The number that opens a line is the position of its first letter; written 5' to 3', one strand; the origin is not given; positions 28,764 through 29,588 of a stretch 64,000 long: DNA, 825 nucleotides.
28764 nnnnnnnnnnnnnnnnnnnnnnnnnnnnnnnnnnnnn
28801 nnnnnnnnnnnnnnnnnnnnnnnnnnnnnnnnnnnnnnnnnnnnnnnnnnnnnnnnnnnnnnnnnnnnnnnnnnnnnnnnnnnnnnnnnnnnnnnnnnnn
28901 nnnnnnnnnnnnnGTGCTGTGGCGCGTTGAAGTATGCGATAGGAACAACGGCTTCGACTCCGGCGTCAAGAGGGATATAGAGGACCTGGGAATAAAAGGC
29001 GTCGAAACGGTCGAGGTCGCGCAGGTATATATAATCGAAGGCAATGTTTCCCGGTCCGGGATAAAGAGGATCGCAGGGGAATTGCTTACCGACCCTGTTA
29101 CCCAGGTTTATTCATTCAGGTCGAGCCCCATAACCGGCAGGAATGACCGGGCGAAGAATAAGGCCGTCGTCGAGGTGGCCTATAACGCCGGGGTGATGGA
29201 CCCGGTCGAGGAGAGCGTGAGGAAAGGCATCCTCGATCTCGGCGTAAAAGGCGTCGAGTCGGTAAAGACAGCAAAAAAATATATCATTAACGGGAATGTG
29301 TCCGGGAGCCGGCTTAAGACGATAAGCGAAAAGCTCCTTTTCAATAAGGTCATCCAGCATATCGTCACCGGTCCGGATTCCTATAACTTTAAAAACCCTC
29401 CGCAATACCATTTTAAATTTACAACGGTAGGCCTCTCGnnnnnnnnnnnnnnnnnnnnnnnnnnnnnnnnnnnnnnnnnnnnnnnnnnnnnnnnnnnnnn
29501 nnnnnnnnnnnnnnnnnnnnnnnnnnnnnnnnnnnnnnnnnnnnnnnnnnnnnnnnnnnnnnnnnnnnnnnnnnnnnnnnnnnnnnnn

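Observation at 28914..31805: Tandem PurS-PurS domains fused to small PurL, with a separate PurQ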

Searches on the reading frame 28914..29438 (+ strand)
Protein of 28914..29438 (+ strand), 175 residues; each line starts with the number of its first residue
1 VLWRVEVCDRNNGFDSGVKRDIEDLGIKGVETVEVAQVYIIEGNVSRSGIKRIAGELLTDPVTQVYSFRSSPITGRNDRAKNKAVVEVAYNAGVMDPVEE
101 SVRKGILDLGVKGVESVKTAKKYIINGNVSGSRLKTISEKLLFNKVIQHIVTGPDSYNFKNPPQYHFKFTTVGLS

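Call 31: search_protein_representatives(protein=window:28914-29438:+)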
Query: 175 residues. Proteins with E-value up to 0.001 (for the whole library): 907; up to 1e-10: 298; up to 1e-30: 15. The best 150 are listed.
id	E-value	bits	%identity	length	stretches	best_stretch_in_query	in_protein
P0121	1.0e-48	182.1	83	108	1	2-103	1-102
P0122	2.2e-42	161.5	51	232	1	1-169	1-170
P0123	1.3e-39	152.5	50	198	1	1-170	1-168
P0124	6.6e-38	146.9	50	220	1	5-155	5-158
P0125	7.9e-38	146.7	49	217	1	1-156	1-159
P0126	8.9e-37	143.2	50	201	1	1-169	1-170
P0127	1.6e-36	142.4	51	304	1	1-172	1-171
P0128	1.8e-36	142.2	48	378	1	1-171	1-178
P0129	3.2e-35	138.2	49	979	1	2-174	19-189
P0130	2.5e-33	132.0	49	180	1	1-152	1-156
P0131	1.3e-32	129.7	44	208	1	4-173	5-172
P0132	7.5e-32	127.2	45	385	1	17-174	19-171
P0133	2.0e-31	125.9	56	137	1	1-137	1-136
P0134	2.2e-31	125.7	44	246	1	16-174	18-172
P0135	6.6e-31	124.1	51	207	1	1-151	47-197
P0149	3.8e-25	105.4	41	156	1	2-149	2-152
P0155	7.8e-24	101.2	42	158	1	1-149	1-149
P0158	1.1e-23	100.7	40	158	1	3-149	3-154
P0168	8.0e-23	97.9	35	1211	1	2-171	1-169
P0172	8.0e-22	94.6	38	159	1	6-149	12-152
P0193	8.0e-20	88.1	35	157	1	3-151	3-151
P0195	1.2e-19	87.5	38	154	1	2-149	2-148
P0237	5.4e-17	78.9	38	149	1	2-148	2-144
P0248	2.7e-16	76.6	33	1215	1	3-171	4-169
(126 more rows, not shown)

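Call 34: list_cluster_members(proteins=[P0149, P0155, P0158, P0168, P0248, P0193, P0195, P0237, P0129, P0172])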
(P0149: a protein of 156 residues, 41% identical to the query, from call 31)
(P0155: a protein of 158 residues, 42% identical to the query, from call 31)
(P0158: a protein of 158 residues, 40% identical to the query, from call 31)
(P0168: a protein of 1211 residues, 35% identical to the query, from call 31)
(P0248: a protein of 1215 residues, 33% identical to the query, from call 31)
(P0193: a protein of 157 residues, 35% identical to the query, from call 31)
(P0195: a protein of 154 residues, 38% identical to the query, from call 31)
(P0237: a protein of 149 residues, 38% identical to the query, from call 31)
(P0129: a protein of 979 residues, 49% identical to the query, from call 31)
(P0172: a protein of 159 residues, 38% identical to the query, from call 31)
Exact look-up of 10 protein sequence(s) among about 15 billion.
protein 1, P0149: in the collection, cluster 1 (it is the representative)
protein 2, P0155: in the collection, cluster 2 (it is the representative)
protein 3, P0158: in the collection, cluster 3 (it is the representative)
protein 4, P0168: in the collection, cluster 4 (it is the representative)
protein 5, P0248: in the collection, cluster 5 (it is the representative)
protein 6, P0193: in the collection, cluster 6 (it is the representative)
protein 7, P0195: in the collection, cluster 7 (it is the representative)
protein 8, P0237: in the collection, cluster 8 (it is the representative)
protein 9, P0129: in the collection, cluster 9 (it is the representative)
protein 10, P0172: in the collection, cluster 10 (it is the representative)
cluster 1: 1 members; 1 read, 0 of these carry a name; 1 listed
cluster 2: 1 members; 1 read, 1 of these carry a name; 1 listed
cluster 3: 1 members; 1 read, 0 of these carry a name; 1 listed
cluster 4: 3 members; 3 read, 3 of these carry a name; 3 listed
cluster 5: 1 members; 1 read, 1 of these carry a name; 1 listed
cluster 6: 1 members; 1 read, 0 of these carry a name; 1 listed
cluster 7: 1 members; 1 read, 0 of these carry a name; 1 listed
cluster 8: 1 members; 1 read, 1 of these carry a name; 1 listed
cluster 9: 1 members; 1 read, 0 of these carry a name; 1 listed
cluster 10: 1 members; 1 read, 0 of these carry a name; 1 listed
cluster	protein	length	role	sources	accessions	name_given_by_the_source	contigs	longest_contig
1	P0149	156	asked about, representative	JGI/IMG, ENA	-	-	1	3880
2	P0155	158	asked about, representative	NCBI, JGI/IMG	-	phosphoribosylformylglycinamidine synthase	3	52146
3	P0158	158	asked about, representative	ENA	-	-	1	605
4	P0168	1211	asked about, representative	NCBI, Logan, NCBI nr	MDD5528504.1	MAG: phosphoribosylformylglycinamidine synthase subunit PurL [bacterium] | phosphoribosylformylglycinamidine synthase subunit PurL [bacterium]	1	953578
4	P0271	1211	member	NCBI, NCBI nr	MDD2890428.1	MAG: phosphoribosylformylglycinamidine synthase subunit PurL [bacterium] | phosphoribosylformylglycinamidine synthase subunit PurL [bacterium]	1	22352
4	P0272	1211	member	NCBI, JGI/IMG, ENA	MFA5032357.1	MAG: phosphoribosylformylglycinamidine synthase subunit PurL [bacterium]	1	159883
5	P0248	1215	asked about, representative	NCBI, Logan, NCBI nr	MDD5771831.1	MAG: phosphoribosylformylglycinamidine synthase subunit PurL [bacterium] | phosphoribosylformylglycinamidine synthase subunit PurL [bacterium]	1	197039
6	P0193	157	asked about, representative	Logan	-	-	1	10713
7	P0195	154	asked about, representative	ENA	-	-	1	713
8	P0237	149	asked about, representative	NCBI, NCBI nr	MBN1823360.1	MAG: phosphoribosylformylglycinamidine synthase subunit PurS [Endomicrobiales bacterium] | phosphoribosylformylglycinamidine synthase subunit PurS [Endomicrobiales bacterium]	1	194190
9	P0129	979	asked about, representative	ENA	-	-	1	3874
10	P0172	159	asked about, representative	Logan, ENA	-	-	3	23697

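Call 36: search_protein_families(library=pfam, proteins=[P0168, P0248, P0155, P0237, P0193, P0172, P0129], max_evalue=0.001)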
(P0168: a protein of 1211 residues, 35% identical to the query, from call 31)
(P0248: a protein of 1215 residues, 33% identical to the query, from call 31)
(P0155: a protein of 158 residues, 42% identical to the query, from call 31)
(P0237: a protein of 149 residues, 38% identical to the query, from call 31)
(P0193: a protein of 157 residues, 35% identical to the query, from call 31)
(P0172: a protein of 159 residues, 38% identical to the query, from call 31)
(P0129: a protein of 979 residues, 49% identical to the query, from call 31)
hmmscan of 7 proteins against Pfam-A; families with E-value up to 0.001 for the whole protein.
P0168 (1211 aa): 8 families
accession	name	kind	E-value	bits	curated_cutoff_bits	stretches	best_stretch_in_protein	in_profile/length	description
PF13507.12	GATase_5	-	7.9e-78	261.6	27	1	970-1211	1-260/260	CobB/CobQ-like glutamine amidotransferase domain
PF02769.27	AIRS_C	-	1.3e-53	181.8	23.1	2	401-549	2-150/156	AIR synthase related protein, C-terminal domain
PF00586.29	AIRS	-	7.3e-32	110.6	24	2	265-390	2-112/112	AIR synthase related protein, N-terminal domain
PF18072.6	FGAR-AT_linker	-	1.4e-15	57.9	26.6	1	186-227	9-50/50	Formylglycinamide ribonucleotide amidotransferase linker domain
PF02700.19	PurS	-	8.5e-08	32.7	22.2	1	85-148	4-72/77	Phosphoribosylformylglycinamidine (FGAM) synthase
PF07685.20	GATase_3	-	2.8e-06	27.5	27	1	1009-1076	33-95/196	CobB/CobQ-like glutamine amidotransferase domain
PF01965.30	DJ-1_PfpI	-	1.3e-05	25.5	26.6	1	1012-1077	58-115/165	DJ-1/PfpI family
PF00117.34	GATase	-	0.00064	19.9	22.8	0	989-1084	15-100/190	Glutamine amidotransferase class-I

P0248 (1215 aa): 9 families
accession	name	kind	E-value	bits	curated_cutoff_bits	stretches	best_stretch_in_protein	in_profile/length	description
PF13507.12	GATase_5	-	2.1e-67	227.4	27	1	980-1213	1-259/260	CobB/CobQ-like glutamine amidotransferase domain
PF02769.27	AIRS_C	-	4.7e-49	167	23.1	2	403-556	2-155/156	AIR synthase related protein, C-terminal domain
PF00586.29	AIRS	-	5.5e-23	82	24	2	266-390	2-111/112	AIR synthase related protein, N-terminal domain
PF18072.6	FGAR-AT_linker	-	5.3e-15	56.1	26.6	1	185-228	7-50/50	Formylglycinamide ribonucleotide amidotransferase linker domain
PF02700.19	PurS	-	1e-13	51.6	22.2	1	4-72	2-75/77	Phosphoribosylformylglycinamidine (FGAM) synthase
PF00117.34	GATase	-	8.1e-07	29.3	22.8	1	999-1186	15-176/190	Glutamine amidotransferase class-I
PF01965.30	DJ-1_PfpI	-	2.2e-06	28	26.6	1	1018-1082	56-115/165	DJ-1/PfpI family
PF07685.20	GATase_3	-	0.00041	20.5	27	1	1001-1076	16-90/196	CobB/CobQ-like glutamine amidotransferase domain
PF22689.1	FGAR-AT_PurM_N-like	-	0.00061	20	27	0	614-768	2-158/160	FGAR-AT PurM_N-like domain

P0155 (158 aa): 1 family
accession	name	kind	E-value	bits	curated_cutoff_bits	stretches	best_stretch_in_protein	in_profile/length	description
PF02700.19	PurS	-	3.1e-21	75.8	22.2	2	86-153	4-76/77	Phosphoribosylformylglycinamidine (FGAM) synthase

P0237 (149 aa): 1 family
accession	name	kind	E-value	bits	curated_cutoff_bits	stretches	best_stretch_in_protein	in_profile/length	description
PF02700.19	PurS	-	1e-17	64.5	22.2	2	4-71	3-75/77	Phosphoribosylformylglycinamidine (FGAM) synthase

P0193 (157 aa): 1 family
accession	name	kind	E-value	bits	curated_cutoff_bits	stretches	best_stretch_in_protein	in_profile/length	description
PF02700.19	PurS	-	1.6e-15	57.5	22.2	1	85-152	3-75/77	Phosphoribosylformylglycinamidine (FGAM) synthase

P0172 (159 aa): 1 family
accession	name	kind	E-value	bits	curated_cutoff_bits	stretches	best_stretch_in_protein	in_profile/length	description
PF02700.19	PurS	-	1.7e-20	73.4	22.2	2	88-155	3-75/77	Phosphoribosylformylglycinamidine (FGAM) synthase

P0129 (979 aa): 4 families
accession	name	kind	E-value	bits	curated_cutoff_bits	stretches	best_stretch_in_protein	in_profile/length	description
PF02769.27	AIRS_C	-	1.2e-52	178.7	23.1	2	430-584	2-156/156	AIR synthase related protein, C-terminal domain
PF00586.29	AIRS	-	2.5e-26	92.7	24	2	294-419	2-112/112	AIR synthase related protein, N-terminal domain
PF18072.6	FGAR-AT_linker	-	4.9e-20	72.2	26.6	1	199-246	3-50/50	Formylglycinamide ribonucleotide amidotransferase linker domain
PF02700.19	PurS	-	4.9e-16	59.1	22.2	2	103-166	4-72/77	Phosphoribosylformylglycinamidine (FGAM) synthase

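Call 44: find_related_loci(query=A4, collection=genome_contigs, flank=5000)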
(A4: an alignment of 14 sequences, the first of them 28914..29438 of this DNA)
Query A4 (175 aa) in genome_contigs; peptide patterns used: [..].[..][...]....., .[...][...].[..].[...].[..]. (x = any residue, [..] = any of these).
600 stretches matched a pattern (row limit reached: there are more); 566 encode a relative of the query (tblastn E <= 1e-3); the best 80 are kept; 80 distinct loci.
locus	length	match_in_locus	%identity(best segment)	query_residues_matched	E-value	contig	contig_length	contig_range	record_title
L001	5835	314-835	84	1-174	3e-97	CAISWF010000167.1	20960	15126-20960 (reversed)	MAG: Candidatus Omnitrophica bacterium isolate E3_bin-509 genome assembly, contig: bin-509:167/171, whole genome shotgun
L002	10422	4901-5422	83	1-174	8e-96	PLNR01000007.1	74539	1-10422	MAG: Candidatus Omnitrophota bacterium isolate fen_1319 73.20120800_E1X.29_contig_2153, whole genome shotgun sequence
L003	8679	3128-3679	68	1-175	6e-78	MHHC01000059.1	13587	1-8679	MAG: Omnitrophica WOR_2 bacterium RIFCSPLOWO2_12_FULL_51_24 rifcsplowo2_12_scaffold_6090, whole genome shotgun sequence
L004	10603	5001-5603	65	1-174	2e-70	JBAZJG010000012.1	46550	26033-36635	MAG: Candidatus Omnitrophota bacterium isolate SO_2017_LW4_113 scaffold_1904_c1_LW137-91_2017, whole genome shotgun sequ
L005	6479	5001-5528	65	1-172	1e-70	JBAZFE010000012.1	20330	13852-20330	MAG: Candidatus Omnitrophota bacterium isolate SO_2017_LW3_142 NODE_6969_length_20330_cov_3.199178_LW162_2017, whole gen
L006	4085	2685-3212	65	3-175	1e-69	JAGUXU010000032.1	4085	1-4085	MAG: Candidatus Omnitrophota bacterium isolate DeMMO4_7 c_000000003374, whole genome shotgun sequence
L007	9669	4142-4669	63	1-172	4e-69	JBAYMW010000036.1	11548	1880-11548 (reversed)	MAG: Candidatus Omnitrophota bacterium isolate SO_2016_LW1_5 scaffold06650_LW64-88_2016, whole genome shotgun sequence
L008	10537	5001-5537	63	1-174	5e-69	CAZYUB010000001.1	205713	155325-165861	MAG TPA_asm: uncultured Planctomycetia bacterium isolate binchicken_co154_66 genome assembly, contig: NODE_25_length_205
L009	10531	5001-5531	60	1-174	5e-68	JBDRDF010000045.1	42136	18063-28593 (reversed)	MAG: Candidatus Omnitrophota bacterium isolate MEGAHIT-group-1.237 k141_8589804, whole genome shotgun sequence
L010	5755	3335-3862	64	3-175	2e-67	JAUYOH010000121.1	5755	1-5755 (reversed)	MAG: Candidatus Omnitrophota bacterium isolate C4_maxbin.042 C4_k141_597864, whole genome shotgun sequence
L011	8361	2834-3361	62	1-172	5e-67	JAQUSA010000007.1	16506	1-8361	MAG: Candidatus Omnitrophota bacterium isolate STD1_86 NODE_8343_length_16506_cov_6.666402_Sandtown_D1, whole genome sho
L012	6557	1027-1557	60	1-174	8e-66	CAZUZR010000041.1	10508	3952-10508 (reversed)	MAG TPA_asm: uncultured Planctomycetia bacterium isolate binchicken_co266_232 genome assembly, contig: NODE_11683_length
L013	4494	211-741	58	1-174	5e-63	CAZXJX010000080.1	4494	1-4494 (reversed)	MAG TPA_asm: uncultured Planctomycetia bacterium isolate SRP090828_co1_14 genome assembly, contig: NODE_5485_length_4494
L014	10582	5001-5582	53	1-174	1e-60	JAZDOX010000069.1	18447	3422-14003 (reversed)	MAG: Candidatus Omnitrophota bacterium isolate MEGAHIT-group-0.801 k141_16350450, whole genome shotgun sequence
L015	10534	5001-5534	51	1-174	4e-51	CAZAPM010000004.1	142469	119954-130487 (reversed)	MAG TPA_asm: uncultured Planctomycetales bacterium isolate binchicken_co79_72 genome assembly, contig: NODE_43_length_14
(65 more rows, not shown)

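Call 49: search_protein_families(library=ncbifam, proteins=[P0168, P0248], max_evalue=1e-20)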
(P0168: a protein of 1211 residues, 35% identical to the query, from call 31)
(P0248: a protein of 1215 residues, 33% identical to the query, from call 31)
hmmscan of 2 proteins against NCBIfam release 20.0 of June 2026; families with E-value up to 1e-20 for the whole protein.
P0168 (1211 aa): 10 families
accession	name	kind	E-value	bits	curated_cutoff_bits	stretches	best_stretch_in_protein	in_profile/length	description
TIGR01736.1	FGAM_synth_II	equivalog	9.9e-192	639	525.75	1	202-947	11-715/718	phosphoribosylformylglycinamidine synthase subunit PurL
NF002290.1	PRK01213.1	equivalog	1.3e-184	615.3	648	1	201-947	10-720/723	phosphoribosylformylglycinamidine synthase subunit PurL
NF003672.0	PRK05297.1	equivalog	8.4e-158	527.1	783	2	13-944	13-984/1290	phosphoribosylformylglycinamidine synthase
TIGR01857.1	FGAM-synthase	equivalog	4.8e-152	508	1057.05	1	271-1210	307-1238/1239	phosphoribosylformylglycinamidine synthase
TIGR01735.1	FGAM_synt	equivalog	4.2e-127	425.3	1123.05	2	17-944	15-1000/1307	phosphoribosylformylglycinamidine synthase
NF010690.0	PRK14090.1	equivalog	1e-89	301.6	1047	1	202-789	9-517/601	phosphoribosylformylglycinamidine synthase subunit PurL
NF002252.0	PRK01175.1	equivalog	2.7e-64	216.7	298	1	971-1204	4-250/261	phosphoribosylformylglycinamidine synthase subunit PurQ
TIGR01737.1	FGAM_synth_I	equivalog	9e-60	201.8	177.8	1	973-1187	3-212/228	phosphoribosylformylglycinamidine synthase I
NF002957.0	PRK03619.1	equivalog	5.1e-52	176.4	212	1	973-1184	3-202/222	phosphoribosylformylglycinamidine synthase subunit PurQ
TIGR01739.1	tegu_FGAM_synt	hypoth_equivalog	2.1e-27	95.5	716.1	0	966-1193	928-1184/1206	herpesvirus tegument protein/v-FGAM-synthase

P0248 (1215 aa): 9 families
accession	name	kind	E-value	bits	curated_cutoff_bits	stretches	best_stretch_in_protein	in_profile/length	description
TIGR01736.1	FGAM_synth_II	equivalog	7.3e-165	550.2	525.75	1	191-953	2-715/718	phosphoribosylformylglycinamidine synthase subunit PurL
NF002290.1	PRK01213.1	equivalog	2.6e-160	535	648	1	192-953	3-720/723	phosphoribosylformylglycinamidine synthase subunit PurL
NF003672.0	PRK05297.1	equivalog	1.2e-138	463.6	783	1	87-1213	74-1288/1290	phosphoribosylformylglycinamidine synthase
TIGR01857.1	FGAM-synthase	equivalog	5.5e-128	428.3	1057.05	1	270-1185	305-1216/1239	phosphoribosylformylglycinamidine synthase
TIGR01735.1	FGAM_synt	equivalog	2.1e-127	426.4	1123.05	1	49-1213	44-1306/1307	phosphoribosylformylglycinamidine synthase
NF010690.0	PRK14090.1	equivalog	6.7e-63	213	1047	1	202-795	8-519/601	phosphoribosylformylglycinamidine synthase subunit PurL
NF002252.0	PRK01175.1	equivalog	1.6e-57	194.6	298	1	980-1211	3-254/261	phosphoribosylformylglycinamidine synthase subunit PurQ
TIGR01737.1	FGAM_synth_I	equivalog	1.4e-52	178.3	177.8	1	982-1191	2-213/228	phosphoribosylformylglycinamidine synthase I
NF002957.0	PRK03619.1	equivalog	1.3e-50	171.9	212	1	982-1188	2-203/222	phosphoribosylformylglycinamidine synthase subunit PurQ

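Call 55: search_protein_families(library=pfam, proteins=[L015:7935-8597:+], max_evalue=0.00001)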
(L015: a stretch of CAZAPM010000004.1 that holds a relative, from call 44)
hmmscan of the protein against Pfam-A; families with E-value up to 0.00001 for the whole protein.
L015:7935-8597:+ (220 aa): 2 families
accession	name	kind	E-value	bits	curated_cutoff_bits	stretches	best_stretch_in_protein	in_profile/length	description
PF03641.19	Lysine_decarbox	-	1.2e-35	123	27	1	81-210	1-130/131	Possible lysine decarboxylase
PF18306.6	LDcluster4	-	1.7e-16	60.6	26.3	1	39-153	3-115/151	SLOG cluster4 family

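Call 56: predict_structure(alignment_id=A3)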
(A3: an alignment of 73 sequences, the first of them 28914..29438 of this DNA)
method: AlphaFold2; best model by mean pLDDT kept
length: 175 residues; sequences in the alignment: 73
mean_pLDDT: 91.6   pTM: 0.84
mean pLDDT of the five models: 91.6, 91.4, 91.1, 90.8, 90.5
residues with pLDDT >= 90: 135; 70-90: 28; 50-70: 12; < 50: 0
segments of 3 or more residues with pLDDT < 50: none
pLDDT, mean of each block of 10 residues (from residue 1): 96 88 97 96 97 98 97 68 93 93 98 97 96 96 95 81 74 86
secondary structure, 60 per line:
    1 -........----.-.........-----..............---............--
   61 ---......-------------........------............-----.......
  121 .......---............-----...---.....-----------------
elements in order: E2-9 H16-24 E30-43 H47-58 E64-69 E83-90 H97-108 E114-127 H131-142 E148-150 H154-158

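Call 58: fold_search(model_id=the predicted structure, library=pdb)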
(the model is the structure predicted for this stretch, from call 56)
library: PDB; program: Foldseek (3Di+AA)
matches with E <= 10: 527; with E <= 0.001: 18
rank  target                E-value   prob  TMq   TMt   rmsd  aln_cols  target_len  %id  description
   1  9nb3                  5.2e-06  1.00  0.65  0.10   8.7       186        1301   14  Cryo-EM structure of quaternary complex of human phosphoribosylglycinamidine synthase with thioester intermediate bound  (released 2026-02-25)
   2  9n9w                  2.0e-05  1.00  0.67  0.11   3.8       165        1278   14  Cryo-EM structure of AMPPNP bound human phosphoribosylformylglycinamidine synthase (released 2026-02-25)
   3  6jta                  3.5e-05  1.00  0.60  0.09   6.3       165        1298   10  Crystal Structure of D464A L465A mutant of FGAM Synthetase (released 2020-03-04)
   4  4r7g                  4.2e-05  1.00  0.59  0.09   6.2       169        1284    9  Determination of the formylglycinamide ribonucleotide amidotransferase ammonia pathway by combining 3D-RISM theory with  (released 2015-01-21)
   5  7dw7                  7.3e-05  1.00  0.60  0.09   6.2       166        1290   11  Crystal Structure of N1051A mutant of Formylglycinamidine Synthetase (released 2022-01-19)
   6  3ujn                  7.3e-05  1.00  0.58  0.09   6.2       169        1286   10  Formyl Glycinamide Ribonucleotide Amidotransferase from Salmonella Typhimurium : Role of the ATP complexation and glutam (released 2012-06-06)
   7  6jt7                  7.7e-05  1.00  0.60  0.10   6.3       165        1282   10  Crystal structure of 452-453_deletion mutant of FGAM Synthetase (released 2020-03-04)
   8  6lyk                  7.7e-05  1.00  0.60  0.09   6.2       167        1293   11  Crystal Structure of R1263A mutant of Formylglycinamidine Synthetase (released 2021-02-17)
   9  3ugj                  8.7e-05  1.00  0.60  0.09   6.3       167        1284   11  Formyl Glycinamide ribonucletide amidotransferase from Salmonella Typhimurum: Role of the ATP complexation and glutamina (released 2012-06-06)
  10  6jt8                  9.9e-05  1.00  0.61  0.09   6.1       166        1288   11  Crystal structure of 450-451_deletion mutant of FGAM Synthetase (released 2020-03-04)
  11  1t3t                  1.0e-04  1.00  0.60  0.09   6.2       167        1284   11  Structure of Formylglycinamide synthetase (released 2004-09-14)
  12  4l78                  1.5e-04  1.00  0.60  0.09   6.2       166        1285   11  Xenon Trapping and Statistical Coupling Analysis Uncover Regions Important for Structure and Function of Multidomain Pro (released 2013-12-11)
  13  6lyo                  1.5e-04  1.00  0.60  0.09   6.2       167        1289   11  Crystal Structure of H296A mutant of Formylglycinamidine Synthetase (released 2021-02-17)
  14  6jt9                  1.5e-04  1.00  0.59  0.09   6.2       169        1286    9  Crystal Structure of D464A mutant of FGAM Synthetase (released 2020-03-04)
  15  4lgy                  1.8e-04  1.00  0.60  0.09   6.2       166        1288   11  Importance of Hydrophobic Cavities in Allosteric Regulation of Formylglycinamide Synthetase: Insight from Xenon Trapping (released 2013-12-11)
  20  2cuw                  1.1e-01  0.80  0.28  0.52   4.7        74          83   22  Crystal Structure of Thermus thermophilus PurS, one of the subunits of Formylglycinamide Ribonucleotide Amidotransferase (released 2005-11-30)
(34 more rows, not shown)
